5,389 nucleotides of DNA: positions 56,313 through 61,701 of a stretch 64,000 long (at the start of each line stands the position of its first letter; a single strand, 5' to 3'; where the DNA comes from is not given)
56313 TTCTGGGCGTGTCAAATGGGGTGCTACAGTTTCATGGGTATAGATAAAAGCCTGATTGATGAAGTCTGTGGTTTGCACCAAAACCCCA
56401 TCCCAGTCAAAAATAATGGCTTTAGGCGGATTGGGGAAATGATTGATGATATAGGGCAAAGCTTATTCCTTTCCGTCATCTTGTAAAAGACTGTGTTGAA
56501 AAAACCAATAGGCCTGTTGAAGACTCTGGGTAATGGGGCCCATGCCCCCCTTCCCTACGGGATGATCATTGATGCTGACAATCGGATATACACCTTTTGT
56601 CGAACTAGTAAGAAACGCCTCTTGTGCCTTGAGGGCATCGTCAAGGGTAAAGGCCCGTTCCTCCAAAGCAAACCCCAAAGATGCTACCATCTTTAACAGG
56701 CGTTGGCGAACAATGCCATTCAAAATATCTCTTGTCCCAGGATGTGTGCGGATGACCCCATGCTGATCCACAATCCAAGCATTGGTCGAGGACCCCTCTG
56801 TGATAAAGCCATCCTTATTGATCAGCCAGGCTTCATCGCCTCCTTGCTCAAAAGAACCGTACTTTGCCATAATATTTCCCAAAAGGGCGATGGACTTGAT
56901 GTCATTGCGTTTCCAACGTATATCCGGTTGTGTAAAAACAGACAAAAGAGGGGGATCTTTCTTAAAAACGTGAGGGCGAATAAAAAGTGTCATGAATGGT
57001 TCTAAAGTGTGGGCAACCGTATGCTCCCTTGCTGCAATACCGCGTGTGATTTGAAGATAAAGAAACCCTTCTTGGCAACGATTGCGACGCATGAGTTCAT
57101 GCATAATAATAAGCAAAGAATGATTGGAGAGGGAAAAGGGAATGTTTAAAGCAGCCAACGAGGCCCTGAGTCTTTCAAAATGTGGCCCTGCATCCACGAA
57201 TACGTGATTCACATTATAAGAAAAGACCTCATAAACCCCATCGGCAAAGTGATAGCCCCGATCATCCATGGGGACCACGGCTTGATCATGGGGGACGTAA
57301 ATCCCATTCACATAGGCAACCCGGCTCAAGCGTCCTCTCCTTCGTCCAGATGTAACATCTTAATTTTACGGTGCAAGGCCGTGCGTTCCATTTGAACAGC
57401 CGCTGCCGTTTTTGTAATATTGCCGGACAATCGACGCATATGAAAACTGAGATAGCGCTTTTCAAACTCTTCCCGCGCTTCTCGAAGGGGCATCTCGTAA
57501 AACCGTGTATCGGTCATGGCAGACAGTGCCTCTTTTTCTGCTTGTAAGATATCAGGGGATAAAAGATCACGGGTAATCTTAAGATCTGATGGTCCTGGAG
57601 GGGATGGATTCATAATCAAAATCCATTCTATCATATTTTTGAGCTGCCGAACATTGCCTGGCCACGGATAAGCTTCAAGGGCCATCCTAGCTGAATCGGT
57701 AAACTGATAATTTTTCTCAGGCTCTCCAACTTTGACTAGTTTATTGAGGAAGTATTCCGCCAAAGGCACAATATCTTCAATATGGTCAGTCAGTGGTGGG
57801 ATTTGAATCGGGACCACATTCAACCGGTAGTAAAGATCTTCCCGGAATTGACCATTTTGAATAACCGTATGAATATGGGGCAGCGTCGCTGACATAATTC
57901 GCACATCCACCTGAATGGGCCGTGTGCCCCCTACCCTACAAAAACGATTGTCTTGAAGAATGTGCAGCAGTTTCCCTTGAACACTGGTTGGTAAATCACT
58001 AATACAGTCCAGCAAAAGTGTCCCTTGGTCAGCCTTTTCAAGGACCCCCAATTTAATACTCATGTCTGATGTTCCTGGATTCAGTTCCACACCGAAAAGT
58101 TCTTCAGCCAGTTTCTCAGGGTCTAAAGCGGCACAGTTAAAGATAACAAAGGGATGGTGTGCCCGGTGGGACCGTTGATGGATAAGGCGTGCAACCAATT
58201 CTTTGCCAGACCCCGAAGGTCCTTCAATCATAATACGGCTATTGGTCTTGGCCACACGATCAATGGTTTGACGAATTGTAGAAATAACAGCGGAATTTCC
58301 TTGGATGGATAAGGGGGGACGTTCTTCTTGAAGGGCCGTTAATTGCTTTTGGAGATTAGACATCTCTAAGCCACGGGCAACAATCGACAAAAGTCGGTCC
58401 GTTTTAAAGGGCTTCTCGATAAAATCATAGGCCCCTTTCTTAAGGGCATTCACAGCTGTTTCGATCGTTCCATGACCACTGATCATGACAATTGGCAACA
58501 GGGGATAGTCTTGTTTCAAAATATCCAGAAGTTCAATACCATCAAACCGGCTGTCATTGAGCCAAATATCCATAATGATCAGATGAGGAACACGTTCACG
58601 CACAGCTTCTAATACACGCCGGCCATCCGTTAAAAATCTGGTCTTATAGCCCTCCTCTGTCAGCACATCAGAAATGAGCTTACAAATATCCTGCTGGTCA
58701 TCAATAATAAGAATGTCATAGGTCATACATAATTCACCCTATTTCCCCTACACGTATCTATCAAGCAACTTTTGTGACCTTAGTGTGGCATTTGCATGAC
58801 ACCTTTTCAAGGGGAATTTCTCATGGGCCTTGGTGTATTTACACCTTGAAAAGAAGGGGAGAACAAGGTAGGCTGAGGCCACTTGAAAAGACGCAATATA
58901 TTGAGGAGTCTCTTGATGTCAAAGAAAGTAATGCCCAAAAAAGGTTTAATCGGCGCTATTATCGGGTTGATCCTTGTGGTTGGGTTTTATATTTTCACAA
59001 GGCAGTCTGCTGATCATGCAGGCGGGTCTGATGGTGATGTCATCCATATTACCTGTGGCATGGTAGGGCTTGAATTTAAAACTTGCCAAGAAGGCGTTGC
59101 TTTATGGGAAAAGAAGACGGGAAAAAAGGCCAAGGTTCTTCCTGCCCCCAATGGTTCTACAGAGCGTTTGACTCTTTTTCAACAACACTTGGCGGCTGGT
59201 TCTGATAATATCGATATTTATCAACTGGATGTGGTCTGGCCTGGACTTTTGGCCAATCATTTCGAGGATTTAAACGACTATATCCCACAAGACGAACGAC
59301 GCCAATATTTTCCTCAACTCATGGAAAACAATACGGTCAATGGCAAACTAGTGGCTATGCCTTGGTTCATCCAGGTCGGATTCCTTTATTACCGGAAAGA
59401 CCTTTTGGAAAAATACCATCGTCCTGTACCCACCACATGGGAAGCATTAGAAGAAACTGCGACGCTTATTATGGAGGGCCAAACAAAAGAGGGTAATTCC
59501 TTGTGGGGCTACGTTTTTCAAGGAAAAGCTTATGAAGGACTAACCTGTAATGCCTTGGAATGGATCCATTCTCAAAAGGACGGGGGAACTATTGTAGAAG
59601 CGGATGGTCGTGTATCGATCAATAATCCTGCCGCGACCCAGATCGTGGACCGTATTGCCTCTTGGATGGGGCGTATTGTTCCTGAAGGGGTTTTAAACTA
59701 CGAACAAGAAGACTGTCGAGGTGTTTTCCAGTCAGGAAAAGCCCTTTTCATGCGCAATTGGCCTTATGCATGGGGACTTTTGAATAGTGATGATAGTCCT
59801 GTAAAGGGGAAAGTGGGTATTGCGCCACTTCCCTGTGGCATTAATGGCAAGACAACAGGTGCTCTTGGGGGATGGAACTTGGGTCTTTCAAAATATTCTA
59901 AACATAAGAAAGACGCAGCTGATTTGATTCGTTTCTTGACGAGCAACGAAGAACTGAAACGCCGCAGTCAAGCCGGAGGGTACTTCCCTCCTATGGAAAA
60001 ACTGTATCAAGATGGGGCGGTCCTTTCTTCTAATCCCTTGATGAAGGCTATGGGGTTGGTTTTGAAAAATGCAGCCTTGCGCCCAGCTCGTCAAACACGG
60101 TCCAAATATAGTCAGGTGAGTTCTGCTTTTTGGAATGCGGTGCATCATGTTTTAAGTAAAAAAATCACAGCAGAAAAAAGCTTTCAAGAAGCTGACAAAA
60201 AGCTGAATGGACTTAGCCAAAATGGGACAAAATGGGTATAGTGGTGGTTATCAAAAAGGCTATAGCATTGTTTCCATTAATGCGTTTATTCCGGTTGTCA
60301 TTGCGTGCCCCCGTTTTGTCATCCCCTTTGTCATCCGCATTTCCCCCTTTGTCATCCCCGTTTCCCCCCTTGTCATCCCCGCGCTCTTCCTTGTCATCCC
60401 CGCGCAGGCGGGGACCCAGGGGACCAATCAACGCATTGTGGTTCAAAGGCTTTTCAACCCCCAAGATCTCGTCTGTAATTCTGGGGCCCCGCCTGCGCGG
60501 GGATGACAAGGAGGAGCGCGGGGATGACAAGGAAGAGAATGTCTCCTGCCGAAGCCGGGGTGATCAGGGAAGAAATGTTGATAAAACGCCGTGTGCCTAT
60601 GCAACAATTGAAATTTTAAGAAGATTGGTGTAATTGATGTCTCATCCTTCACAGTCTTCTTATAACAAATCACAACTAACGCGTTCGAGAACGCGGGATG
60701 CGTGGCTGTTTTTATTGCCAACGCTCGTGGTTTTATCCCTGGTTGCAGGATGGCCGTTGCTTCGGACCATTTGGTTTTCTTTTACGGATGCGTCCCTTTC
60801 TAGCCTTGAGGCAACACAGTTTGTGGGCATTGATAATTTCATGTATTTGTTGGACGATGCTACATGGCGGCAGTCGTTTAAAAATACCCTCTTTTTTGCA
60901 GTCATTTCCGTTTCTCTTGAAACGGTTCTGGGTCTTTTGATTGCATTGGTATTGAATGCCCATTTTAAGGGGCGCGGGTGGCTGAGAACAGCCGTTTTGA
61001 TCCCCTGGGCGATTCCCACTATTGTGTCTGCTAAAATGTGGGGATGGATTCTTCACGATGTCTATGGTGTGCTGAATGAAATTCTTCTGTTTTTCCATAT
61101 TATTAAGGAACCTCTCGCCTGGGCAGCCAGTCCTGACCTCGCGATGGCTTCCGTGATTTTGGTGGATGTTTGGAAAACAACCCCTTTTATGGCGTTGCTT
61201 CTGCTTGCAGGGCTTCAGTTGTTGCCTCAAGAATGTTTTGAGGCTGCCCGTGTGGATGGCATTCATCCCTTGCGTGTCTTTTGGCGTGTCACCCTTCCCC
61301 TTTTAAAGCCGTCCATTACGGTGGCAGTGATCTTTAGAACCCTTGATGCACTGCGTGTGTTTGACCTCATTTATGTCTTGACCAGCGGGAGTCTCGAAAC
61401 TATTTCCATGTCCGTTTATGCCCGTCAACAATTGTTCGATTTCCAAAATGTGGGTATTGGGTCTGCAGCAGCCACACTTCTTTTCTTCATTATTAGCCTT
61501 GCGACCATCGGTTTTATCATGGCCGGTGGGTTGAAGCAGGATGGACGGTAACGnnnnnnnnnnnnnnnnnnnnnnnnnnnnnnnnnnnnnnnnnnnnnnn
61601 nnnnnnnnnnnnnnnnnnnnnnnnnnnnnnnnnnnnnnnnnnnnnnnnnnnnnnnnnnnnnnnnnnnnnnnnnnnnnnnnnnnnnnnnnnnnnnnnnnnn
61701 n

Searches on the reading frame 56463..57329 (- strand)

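Call 56: search_protein_families(library=pfam, proteins=[window:56463-57329:-], max_evalue=0.001)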
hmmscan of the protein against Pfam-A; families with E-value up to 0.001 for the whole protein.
window:56463-57329:- (288 aa): 1 family
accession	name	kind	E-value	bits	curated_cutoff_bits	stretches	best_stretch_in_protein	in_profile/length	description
PF01063.24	Aminotran_4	-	7.2e-44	150.7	28.5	1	31-253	1-223/223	Amino-transferase class IV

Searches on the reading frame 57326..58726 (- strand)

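Call 56: search_protein_families(library=pfam, proteins=[window:57326-58726:-], max_evalue=0.001)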
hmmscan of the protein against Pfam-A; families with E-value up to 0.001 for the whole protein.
window:57326-58726:- (466 aa): 6 families
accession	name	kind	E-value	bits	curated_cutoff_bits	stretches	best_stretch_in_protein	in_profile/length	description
PF00158.32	Sigma54_activat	-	3.9e-52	176.8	20.2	1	142-308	2-168/168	Sigma-54 interaction domain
PF00072.30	Response_reg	-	6.2e-28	97.6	30.2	1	5-116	1-110/111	Response regulator receiver domain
PF14532.12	Sigma54_activ_2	-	4.5e-21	76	25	1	143-312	2-138/138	Sigma-54 interaction domain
PF25601.1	AAA_lid_14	-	1.1e-16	60.9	27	1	316-399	4-80/87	AAA+ ATPase lid domain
PF02954.25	HTH_8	-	1.1e-05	25.6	22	1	418-456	2-40/42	Bacterial regulatory protein, Fis family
PF07728.20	AAA_5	-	0.00098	19.6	22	0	165-274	2-107/139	AAA domain (dynein-related subfamily)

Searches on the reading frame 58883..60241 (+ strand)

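Call 56: search_protein_families(library=pfam, proteins=[window:58883-60241:+], max_evalue=0.001)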
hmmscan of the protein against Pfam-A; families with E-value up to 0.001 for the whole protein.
window:58883-60241:+ (452 aa): 2 families
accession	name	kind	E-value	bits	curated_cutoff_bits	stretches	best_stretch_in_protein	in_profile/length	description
PF01547.30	SBP_bac_1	-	3.5e-29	103.2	26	1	68-357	10-305/307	Bacterial extracellular solute-binding protein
PF13416.11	SBP_bac_8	-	1.1e-26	94.8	27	1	77-388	8-278/279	Bacterial extracellular solute-binding protein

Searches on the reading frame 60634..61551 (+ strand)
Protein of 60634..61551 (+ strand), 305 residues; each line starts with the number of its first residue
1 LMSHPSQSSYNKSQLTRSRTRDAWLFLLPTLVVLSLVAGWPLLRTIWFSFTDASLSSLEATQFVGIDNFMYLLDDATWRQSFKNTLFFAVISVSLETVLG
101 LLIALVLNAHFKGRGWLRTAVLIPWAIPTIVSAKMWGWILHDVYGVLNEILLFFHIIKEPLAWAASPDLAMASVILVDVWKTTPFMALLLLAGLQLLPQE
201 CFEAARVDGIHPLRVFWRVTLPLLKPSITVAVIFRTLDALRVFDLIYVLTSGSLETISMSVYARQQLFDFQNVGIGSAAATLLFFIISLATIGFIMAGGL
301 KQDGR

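Call 56: search_protein_families(library=pfam, proteins=[window:60634-61551:+], max_evalue=0.001)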
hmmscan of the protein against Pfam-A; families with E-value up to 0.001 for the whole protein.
window:60634-61551:+ (305 aa): 1 family
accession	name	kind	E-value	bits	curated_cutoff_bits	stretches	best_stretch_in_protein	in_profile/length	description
PF00528.27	BPD_transp_1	-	6.3e-18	65.6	26.4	1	97-295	2-173/184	Binding-protein-dependent transport system inner membrane component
